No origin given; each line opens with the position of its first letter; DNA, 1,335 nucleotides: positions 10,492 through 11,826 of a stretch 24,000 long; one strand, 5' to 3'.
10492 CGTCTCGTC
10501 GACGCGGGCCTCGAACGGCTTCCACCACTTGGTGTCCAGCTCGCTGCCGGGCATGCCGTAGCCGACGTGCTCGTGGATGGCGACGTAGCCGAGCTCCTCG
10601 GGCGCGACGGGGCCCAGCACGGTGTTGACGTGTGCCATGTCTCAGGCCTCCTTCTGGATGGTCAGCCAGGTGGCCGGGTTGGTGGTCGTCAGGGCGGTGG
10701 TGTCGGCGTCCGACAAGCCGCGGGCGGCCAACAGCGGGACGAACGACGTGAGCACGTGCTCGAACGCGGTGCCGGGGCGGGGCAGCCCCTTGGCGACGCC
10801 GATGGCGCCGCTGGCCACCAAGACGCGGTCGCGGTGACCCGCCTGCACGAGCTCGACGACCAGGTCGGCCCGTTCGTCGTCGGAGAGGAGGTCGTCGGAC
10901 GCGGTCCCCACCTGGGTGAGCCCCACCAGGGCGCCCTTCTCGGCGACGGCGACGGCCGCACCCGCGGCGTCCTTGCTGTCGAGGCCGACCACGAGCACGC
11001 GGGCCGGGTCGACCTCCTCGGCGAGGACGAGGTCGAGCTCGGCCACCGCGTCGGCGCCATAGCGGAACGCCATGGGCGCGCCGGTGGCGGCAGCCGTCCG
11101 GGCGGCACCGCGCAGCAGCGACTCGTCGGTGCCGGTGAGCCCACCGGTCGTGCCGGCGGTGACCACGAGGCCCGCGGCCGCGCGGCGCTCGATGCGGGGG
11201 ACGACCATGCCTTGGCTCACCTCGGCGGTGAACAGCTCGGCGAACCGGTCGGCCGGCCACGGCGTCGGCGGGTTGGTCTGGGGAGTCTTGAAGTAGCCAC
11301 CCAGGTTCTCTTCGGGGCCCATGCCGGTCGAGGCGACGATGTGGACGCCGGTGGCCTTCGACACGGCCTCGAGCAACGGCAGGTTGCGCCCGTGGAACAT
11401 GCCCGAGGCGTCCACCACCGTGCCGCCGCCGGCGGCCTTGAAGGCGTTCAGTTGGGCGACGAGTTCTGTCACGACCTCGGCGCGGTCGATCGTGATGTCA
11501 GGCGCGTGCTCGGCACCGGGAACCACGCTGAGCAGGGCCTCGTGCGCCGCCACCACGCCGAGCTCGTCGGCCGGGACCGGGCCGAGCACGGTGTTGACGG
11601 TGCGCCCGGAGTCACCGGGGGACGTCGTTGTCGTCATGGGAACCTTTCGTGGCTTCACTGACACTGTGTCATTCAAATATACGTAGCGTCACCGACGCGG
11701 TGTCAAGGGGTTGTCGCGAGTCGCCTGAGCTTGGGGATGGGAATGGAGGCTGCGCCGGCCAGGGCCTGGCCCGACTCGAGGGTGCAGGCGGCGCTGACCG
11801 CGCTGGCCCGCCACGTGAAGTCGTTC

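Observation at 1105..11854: A ~10.7 kb accessory block splits the conserved dnaA-dnaN-recF-dciA | gyrB origin synteny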

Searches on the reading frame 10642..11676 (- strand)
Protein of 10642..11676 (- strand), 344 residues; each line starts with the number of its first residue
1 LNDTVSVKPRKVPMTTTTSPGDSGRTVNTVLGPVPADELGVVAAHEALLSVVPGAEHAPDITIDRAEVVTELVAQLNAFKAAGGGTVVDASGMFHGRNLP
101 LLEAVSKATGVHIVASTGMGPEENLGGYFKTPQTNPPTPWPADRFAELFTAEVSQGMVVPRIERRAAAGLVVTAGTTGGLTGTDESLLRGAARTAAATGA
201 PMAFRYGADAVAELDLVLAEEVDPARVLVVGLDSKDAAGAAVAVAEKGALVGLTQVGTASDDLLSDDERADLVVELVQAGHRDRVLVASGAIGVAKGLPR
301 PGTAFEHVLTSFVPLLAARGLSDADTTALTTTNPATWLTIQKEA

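Call 6: search_protein_families(library=pfam, proteins=[window:10642-11676:-], max_evalue=0.001)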
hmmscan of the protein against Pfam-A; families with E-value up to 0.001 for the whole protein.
window:10642-11676:- (344 aa): 1 family
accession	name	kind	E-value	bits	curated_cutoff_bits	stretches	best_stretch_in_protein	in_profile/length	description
PF02126.24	PTE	-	4.6e-33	115.4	22.4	1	36-339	3-298/298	Phosphotriesterase family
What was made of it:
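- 10642..11637 (-): PTE2: phosphotriesterase-fold paralogue lacking five of six metal ligands, so a probable non-catalytic partner. First gene of the operon. PF02126 E=4.6e-33 (call 6).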

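Call 15: search_protein_families(library=ncbifam, proteins=[window:10642-11676:-], max_evalue=0.00001)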
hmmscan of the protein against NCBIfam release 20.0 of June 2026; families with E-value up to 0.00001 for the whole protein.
window:10642-11676:- (344 aa): 3 families
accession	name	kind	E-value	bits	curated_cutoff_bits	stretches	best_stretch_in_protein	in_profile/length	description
NF007373.0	PRK09875.1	equivalog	3.8e-19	69.3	486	1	37-337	4-290/292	phosphotriesterase-related protein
NF041153.1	organophos_OPH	equivalog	1.7e-17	63.6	500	1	22-261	32-260/365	organophosphate hydrolase OPH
NF045706.1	PhFuoseLconase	equivalog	4.7e-10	39.1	630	1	26-341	4-327/332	phospho-furanose lactonase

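Call 58: search_solved_structures(query=window:10642-11637:-, max_evalue=0.00001, show_alignments=2)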
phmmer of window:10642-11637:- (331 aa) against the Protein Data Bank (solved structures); distinct sequences matched with E-value up to 0.00001: 128 (the best 60 are shown).
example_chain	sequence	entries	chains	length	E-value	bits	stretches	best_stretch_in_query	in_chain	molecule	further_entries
6bhl_A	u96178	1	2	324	2.5e-23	86.1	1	11-326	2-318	Phosphotriesterase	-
5wcr_A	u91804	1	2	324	4e-23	85.5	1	11-326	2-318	Phosphotriesterase variant PTE-R0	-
6bhk_A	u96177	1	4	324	6.7e-23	84.7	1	11-326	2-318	Phosphotriesterase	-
6gbj_A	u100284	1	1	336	1.3e-21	80.6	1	9-325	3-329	Parathion hydrolase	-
9ti1_A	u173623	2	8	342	1.7e-21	80.1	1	9-325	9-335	Parathion hydrolase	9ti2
5w7h_A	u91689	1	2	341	2e-21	79.9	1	7-326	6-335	Phosphotriesterase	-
6gbl_A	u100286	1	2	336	4e-21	78.9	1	9-325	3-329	Parathion hydrolase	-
3a3w_A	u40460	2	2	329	4.4e-21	78.8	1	11-325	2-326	Phosphotriesterase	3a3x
6gbk_A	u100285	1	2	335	4.8e-21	78.7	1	9-325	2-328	Parathion hydrolase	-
6fqe_A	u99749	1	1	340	7.6e-21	78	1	9-326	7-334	Parathion hydrolase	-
6ffw_A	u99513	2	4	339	7.8e-21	78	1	9-326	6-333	Parathion hydrolase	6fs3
6fqe_B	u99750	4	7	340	8e-21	77.9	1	9-326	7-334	Parathion hydrolase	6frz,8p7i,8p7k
3a4j_A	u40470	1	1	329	1.4e-20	77.1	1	11-325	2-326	Phosphotriesterase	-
4if2_A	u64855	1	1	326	1.8e-20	76.8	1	14-322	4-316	Phosphotriesterase homology protein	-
6fu6_A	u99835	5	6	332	2e-20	76.6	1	12-326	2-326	Parathion hydrolase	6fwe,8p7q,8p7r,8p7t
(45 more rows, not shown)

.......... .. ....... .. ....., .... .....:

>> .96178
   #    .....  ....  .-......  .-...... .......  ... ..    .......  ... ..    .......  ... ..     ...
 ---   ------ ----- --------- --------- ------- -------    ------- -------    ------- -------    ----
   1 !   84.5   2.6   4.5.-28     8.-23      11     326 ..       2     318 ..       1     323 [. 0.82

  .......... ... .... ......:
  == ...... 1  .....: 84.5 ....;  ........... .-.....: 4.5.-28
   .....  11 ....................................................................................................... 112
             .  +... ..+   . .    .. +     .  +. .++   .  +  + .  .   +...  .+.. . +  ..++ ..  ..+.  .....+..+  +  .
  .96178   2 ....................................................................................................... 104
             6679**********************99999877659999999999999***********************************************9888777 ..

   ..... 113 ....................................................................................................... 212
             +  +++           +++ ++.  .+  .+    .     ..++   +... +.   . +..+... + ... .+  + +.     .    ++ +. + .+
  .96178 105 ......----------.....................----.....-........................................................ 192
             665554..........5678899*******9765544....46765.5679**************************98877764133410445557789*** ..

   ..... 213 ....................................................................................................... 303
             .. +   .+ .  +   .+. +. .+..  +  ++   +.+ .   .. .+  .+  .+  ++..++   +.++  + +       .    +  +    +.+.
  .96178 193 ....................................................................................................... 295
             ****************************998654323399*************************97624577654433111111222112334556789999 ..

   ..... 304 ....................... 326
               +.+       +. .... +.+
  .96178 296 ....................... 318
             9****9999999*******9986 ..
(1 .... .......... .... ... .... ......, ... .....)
